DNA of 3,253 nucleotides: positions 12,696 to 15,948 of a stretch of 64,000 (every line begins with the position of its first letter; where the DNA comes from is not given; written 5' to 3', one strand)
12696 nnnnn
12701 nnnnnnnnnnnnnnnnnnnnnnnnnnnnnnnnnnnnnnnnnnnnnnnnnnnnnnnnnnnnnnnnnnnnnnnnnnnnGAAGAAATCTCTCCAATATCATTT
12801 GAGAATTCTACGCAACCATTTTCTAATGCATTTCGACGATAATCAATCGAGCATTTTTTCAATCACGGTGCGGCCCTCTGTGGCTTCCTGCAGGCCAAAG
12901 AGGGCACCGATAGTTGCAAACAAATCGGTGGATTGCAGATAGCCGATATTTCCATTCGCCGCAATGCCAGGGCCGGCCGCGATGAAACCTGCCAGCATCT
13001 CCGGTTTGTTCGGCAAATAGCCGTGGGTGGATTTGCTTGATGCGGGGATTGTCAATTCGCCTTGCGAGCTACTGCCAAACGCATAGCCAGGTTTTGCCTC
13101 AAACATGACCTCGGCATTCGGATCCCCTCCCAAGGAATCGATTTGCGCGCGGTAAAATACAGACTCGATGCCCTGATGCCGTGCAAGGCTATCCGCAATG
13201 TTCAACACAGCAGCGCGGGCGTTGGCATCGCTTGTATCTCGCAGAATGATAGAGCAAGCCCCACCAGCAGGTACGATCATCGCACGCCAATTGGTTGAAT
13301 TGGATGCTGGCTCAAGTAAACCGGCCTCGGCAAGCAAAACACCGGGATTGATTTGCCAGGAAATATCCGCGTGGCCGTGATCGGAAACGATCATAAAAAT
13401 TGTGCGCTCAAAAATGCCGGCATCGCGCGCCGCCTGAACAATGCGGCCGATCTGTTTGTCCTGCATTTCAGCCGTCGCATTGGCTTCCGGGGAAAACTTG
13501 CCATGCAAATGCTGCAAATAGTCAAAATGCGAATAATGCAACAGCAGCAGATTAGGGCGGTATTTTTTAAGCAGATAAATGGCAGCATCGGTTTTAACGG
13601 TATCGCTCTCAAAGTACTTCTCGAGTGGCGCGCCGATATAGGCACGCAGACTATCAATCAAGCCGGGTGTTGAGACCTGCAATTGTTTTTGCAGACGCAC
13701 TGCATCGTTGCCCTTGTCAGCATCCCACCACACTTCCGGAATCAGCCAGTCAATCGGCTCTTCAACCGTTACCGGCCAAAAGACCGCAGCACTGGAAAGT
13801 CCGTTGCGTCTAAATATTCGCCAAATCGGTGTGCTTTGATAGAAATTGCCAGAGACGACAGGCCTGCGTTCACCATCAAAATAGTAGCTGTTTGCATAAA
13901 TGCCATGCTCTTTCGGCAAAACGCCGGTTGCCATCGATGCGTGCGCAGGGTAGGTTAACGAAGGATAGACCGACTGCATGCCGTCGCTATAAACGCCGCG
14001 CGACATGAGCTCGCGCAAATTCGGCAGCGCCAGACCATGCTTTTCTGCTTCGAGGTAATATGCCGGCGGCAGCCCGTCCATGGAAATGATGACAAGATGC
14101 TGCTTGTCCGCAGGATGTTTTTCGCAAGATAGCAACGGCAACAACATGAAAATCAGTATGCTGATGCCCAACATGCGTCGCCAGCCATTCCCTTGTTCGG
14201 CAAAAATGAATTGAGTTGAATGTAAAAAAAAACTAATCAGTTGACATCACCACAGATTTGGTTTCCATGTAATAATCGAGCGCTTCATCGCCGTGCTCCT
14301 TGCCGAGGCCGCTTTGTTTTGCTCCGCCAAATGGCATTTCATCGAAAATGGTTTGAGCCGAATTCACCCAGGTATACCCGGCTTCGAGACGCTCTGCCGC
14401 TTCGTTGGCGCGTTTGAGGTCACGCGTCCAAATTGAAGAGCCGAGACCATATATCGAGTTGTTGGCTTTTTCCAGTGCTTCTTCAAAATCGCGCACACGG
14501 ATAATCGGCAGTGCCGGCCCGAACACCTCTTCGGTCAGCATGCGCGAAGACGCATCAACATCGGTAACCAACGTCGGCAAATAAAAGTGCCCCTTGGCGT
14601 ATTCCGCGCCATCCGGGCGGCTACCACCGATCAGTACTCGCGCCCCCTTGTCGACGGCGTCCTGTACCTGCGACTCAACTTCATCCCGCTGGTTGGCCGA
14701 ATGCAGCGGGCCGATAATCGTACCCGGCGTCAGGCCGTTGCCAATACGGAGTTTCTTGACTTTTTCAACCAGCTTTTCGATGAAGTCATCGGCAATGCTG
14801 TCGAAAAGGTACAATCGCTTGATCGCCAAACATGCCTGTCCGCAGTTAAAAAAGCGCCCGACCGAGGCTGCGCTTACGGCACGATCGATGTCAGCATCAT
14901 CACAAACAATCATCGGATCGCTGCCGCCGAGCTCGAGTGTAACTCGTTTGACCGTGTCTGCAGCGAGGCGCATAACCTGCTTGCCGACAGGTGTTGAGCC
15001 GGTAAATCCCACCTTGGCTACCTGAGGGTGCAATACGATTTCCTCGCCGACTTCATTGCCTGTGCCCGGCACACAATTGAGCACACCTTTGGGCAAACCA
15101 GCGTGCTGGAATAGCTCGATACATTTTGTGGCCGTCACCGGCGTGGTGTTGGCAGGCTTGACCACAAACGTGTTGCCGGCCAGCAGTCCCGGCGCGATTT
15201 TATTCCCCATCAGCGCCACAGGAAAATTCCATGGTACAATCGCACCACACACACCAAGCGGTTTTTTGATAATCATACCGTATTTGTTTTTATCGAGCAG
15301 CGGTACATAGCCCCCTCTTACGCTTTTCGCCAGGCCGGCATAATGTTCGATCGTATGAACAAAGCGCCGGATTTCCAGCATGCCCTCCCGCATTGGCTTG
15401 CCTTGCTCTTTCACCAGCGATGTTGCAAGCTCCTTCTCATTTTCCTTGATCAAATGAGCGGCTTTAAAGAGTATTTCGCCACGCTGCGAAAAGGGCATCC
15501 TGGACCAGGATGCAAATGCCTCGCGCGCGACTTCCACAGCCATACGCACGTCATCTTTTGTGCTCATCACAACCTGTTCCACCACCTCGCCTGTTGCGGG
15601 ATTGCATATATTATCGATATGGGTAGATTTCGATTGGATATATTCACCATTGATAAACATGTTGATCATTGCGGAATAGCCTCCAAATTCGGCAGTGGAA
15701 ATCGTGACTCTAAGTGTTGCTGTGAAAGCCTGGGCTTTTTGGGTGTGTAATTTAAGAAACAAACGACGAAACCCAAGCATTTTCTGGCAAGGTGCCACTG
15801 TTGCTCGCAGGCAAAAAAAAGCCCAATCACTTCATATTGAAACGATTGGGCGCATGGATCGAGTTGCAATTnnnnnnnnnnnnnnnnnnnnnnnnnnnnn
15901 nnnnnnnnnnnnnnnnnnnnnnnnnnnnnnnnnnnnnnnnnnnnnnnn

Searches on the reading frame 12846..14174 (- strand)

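Call 41: search_protein_families(library=pfam, proteins=[window:12846-14174:-], max_evalue=0.00001)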
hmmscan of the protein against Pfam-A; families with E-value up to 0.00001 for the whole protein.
window:12846-14174:- (443 aa): 2 families
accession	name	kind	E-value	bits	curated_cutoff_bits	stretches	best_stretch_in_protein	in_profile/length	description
PF01663.27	Phosphodiest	-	9.9e-50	170.5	23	1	27-386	1-341/342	Type I phosphodiesterase / nucleotide pyrophosphatase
PF00884.28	Sulfatase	-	5.8e-08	32.8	25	1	26-268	2-243/301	Sulfatase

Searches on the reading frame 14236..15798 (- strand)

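Call 41: search_protein_families(library=pfam, proteins=[window:14236-15798:-], max_evalue=0.00001)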
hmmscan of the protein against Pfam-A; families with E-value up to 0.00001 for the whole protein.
window:14236-15798:- (521 aa): 1 family
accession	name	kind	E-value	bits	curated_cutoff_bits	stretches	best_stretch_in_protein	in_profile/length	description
PF00171.27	Aldedh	-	4.1e-171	570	23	1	55-516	3-461/461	Aldehyde dehydrogenase family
